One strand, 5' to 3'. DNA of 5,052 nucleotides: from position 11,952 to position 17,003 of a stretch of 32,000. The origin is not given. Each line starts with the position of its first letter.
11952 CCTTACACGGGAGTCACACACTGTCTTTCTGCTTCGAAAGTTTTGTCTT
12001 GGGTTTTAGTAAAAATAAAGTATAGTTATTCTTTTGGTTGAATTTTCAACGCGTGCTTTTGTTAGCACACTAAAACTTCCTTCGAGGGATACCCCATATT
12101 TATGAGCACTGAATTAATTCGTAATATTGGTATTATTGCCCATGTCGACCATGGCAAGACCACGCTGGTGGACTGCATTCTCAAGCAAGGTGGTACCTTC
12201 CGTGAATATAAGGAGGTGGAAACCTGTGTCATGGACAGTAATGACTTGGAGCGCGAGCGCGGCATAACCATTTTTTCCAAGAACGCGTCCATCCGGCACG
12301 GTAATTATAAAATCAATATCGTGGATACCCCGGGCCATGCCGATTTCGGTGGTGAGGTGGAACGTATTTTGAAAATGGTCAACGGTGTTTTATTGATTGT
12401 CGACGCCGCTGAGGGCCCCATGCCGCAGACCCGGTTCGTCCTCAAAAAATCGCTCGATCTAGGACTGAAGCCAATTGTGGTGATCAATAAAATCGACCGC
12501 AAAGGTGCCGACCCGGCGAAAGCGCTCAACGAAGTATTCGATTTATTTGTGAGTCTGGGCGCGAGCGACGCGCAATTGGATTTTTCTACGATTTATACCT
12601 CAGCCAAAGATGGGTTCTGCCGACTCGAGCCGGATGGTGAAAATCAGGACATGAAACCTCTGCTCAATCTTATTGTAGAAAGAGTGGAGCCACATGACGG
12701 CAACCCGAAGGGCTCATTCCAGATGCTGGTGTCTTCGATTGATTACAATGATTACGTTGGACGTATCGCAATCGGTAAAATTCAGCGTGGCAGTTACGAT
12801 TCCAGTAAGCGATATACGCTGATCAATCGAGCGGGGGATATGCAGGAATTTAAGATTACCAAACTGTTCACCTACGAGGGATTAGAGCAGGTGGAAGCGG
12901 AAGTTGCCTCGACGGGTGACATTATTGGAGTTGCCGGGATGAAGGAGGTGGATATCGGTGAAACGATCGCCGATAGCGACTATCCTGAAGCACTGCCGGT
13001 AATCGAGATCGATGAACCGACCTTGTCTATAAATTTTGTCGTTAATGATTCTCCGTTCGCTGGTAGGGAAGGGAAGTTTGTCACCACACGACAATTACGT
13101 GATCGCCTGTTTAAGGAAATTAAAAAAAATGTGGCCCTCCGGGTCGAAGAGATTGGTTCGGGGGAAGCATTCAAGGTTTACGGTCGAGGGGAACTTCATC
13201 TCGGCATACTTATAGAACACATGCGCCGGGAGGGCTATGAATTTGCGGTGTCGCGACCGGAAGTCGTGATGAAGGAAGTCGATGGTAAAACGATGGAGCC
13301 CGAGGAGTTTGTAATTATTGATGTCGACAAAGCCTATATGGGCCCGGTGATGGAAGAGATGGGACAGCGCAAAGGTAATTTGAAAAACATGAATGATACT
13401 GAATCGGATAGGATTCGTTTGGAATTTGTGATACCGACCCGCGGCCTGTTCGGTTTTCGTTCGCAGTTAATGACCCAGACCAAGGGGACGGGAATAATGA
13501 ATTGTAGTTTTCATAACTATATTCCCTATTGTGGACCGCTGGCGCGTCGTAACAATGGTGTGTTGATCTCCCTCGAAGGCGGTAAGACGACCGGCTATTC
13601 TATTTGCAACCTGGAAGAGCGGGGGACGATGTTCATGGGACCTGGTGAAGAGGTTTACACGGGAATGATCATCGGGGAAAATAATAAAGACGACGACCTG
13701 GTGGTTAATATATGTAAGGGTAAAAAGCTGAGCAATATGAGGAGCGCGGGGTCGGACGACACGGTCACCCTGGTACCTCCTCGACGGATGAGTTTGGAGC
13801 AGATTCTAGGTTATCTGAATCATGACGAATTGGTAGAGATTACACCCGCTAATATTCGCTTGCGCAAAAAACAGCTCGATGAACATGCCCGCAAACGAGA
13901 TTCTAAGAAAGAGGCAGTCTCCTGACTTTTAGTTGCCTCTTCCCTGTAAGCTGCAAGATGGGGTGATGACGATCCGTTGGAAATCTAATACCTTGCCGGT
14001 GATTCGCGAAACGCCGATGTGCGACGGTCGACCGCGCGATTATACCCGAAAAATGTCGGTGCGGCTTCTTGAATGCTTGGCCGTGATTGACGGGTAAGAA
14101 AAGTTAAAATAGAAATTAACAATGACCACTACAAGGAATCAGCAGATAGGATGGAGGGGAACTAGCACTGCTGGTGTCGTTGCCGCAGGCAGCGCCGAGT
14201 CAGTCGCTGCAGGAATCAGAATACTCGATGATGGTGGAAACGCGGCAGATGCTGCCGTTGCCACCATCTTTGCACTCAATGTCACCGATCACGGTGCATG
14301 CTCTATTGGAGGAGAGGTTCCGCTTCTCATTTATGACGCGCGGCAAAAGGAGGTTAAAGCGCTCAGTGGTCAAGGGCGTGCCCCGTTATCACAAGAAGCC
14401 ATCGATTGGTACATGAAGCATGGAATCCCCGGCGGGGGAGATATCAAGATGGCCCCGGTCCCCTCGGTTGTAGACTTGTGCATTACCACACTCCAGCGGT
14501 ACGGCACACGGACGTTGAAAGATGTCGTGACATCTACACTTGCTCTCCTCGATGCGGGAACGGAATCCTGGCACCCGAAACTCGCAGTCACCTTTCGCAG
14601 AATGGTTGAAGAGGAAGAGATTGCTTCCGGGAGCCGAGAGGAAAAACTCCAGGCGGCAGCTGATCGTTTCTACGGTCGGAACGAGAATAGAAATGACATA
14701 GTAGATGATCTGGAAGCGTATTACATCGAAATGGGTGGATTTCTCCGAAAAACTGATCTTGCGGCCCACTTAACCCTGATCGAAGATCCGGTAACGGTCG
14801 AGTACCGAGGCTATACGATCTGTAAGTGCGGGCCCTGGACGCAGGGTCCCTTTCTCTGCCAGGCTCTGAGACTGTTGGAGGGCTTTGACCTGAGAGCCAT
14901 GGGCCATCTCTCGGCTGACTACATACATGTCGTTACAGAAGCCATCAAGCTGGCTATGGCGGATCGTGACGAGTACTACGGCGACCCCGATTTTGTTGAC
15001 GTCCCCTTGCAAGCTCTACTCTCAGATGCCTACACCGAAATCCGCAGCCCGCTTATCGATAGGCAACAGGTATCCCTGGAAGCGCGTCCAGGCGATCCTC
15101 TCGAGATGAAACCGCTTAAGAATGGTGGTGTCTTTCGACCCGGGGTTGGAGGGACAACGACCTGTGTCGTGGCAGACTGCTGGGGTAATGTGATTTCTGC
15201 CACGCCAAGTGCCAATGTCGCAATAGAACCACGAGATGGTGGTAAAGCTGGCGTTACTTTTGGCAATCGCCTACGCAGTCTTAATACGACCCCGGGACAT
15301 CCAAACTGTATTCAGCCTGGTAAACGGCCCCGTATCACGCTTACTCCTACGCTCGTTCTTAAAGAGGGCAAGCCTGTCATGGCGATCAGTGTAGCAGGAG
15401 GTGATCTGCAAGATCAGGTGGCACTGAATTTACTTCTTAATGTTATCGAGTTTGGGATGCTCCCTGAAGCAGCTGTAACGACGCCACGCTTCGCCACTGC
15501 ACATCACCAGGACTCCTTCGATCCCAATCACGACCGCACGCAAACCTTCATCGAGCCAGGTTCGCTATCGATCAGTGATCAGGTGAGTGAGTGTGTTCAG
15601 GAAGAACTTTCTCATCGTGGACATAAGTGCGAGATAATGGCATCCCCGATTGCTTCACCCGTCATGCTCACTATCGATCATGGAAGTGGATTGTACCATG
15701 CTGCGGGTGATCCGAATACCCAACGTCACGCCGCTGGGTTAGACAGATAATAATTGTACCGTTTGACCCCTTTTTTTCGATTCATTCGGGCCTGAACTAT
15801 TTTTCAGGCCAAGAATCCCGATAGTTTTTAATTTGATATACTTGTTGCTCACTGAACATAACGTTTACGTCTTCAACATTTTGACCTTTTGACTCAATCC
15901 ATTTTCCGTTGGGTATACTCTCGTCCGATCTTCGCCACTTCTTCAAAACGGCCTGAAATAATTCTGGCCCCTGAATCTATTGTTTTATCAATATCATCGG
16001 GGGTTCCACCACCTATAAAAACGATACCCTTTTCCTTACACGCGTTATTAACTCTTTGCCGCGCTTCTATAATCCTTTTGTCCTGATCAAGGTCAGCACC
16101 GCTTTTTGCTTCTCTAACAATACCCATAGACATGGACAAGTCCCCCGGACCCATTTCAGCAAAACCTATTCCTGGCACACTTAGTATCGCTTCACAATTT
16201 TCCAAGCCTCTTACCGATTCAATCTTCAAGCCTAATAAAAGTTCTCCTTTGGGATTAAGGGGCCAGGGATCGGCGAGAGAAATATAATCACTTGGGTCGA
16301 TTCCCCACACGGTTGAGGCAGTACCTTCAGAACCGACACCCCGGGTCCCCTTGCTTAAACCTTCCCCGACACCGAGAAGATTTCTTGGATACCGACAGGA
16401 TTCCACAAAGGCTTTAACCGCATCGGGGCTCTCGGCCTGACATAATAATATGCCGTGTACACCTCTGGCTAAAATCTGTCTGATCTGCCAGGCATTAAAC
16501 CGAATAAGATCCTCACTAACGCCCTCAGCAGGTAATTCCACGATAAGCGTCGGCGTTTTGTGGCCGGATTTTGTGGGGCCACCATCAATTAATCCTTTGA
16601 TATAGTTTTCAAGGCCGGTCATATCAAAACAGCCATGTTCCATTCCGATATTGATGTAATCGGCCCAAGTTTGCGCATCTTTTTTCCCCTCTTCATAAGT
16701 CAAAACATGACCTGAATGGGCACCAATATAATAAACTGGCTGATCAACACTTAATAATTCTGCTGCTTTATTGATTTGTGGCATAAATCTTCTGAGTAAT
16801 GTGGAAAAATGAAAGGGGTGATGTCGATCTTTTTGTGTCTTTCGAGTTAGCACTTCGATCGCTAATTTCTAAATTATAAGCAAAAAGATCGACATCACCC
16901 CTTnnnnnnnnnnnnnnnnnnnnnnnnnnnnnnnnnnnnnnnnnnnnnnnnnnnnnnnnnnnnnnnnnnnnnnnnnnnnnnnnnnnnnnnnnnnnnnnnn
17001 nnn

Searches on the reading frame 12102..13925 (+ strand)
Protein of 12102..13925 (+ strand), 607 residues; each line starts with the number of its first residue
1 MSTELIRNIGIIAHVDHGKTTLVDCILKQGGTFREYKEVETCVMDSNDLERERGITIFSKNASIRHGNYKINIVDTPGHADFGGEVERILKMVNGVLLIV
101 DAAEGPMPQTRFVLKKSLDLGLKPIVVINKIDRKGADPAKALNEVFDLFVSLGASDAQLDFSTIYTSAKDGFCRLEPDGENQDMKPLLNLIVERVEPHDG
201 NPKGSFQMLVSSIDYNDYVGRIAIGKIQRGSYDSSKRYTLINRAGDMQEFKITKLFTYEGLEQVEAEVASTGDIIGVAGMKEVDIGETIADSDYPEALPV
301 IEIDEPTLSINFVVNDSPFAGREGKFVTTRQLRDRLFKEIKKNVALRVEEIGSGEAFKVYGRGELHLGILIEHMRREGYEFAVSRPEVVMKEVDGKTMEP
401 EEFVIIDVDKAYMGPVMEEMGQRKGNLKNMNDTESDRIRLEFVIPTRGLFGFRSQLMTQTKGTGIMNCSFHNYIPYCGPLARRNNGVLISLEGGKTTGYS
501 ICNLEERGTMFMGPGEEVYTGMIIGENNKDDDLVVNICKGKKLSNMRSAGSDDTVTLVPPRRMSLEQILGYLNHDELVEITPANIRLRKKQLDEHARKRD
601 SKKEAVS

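Call 8: search_protein_families(library=pfam, proteins=[window:12102-13925:+])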
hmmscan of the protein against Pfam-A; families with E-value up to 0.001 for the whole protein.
window:12102-13925:+ (607 aa): 6 families
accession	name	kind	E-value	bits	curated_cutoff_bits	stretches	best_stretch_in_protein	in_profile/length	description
PF00009.33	GTP_EFTU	-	3.7e-54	183.6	26.5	1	6-196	3-187/188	Elongation factor Tu GTP binding domain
PF21018.2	BipA_C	-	6.7e-46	155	23.8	1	485-593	1-109/110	TypA/BipA C-terminal domain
PF00679.30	EFG_C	-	1.1e-21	77.1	27.9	1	397-478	2-83/89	Elongation factor G C-terminus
PF22042.2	EF-G_D2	-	3.9e-07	30.5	27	1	206-290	2-82/84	Elongation factor G domain 2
PF01926.29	MMR_HSR1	-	0.00014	22.4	21.9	1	14-130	7-113/113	50S ribosome-binding GTPase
PF03144.31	GTP_EFTU_D2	-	0.0002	22.2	30.3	0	220-290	1-73/73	Elongation factor Tu domain 2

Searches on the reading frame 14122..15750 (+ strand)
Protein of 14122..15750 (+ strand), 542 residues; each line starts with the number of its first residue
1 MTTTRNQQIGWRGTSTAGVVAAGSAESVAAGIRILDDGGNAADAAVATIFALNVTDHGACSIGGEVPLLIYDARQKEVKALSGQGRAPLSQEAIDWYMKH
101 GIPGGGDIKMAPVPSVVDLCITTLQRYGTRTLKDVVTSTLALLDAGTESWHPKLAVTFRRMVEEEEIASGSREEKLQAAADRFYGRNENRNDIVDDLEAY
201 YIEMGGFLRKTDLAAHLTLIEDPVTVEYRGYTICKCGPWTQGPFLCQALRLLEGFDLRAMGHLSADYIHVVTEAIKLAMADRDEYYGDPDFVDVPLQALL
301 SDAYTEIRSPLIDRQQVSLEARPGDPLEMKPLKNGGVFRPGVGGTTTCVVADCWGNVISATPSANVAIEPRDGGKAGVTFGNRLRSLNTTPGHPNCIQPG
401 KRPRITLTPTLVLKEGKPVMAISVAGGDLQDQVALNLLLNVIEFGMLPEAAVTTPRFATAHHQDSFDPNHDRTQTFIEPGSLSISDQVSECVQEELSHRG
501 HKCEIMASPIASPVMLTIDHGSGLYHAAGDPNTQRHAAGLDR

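Call 9: search_protein_families(library=pfam, proteins=[window:14122-15750:+])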
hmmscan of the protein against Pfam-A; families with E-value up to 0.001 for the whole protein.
window:14122-15750:+ (542 aa): 1 family
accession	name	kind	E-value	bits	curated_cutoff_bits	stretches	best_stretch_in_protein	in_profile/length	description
PF01019.26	G_glu_transpept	-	1.1e-84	285.5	27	2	146-533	154-510/512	Gamma-glutamyltranspeptidase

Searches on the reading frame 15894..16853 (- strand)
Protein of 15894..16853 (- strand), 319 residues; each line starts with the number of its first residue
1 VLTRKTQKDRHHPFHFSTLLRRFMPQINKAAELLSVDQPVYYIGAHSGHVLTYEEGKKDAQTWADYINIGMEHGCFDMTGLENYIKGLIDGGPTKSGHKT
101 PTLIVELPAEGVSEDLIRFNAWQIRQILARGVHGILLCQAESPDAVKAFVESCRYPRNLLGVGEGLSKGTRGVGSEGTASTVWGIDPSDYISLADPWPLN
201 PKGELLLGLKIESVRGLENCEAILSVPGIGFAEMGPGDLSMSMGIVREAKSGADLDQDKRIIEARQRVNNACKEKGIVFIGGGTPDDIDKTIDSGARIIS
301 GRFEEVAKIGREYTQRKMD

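Call 9: search_protein_families(library=pfam, proteins=[window:15894-16853:-])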
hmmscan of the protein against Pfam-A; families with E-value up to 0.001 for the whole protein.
window:15894-16853:- (319 aa): 1 family
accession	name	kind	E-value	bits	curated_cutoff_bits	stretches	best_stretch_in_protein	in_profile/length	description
PF03328.21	HpcH_HpaI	-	9.3e-14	51.7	25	1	124-281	78-189/221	HpcH/HpaI aldolase/citrate lyase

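Call 32: find_encoding_contigs(protein=window:15894-16853:-, flank=3000, max_places=10)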
Protein window:15894-16853:- (319 aa): no gene with exactly this product is on record in the collection.
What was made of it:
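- Tried and rejected: An exact-protein look-up of the aldolase found nothing (call 32).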
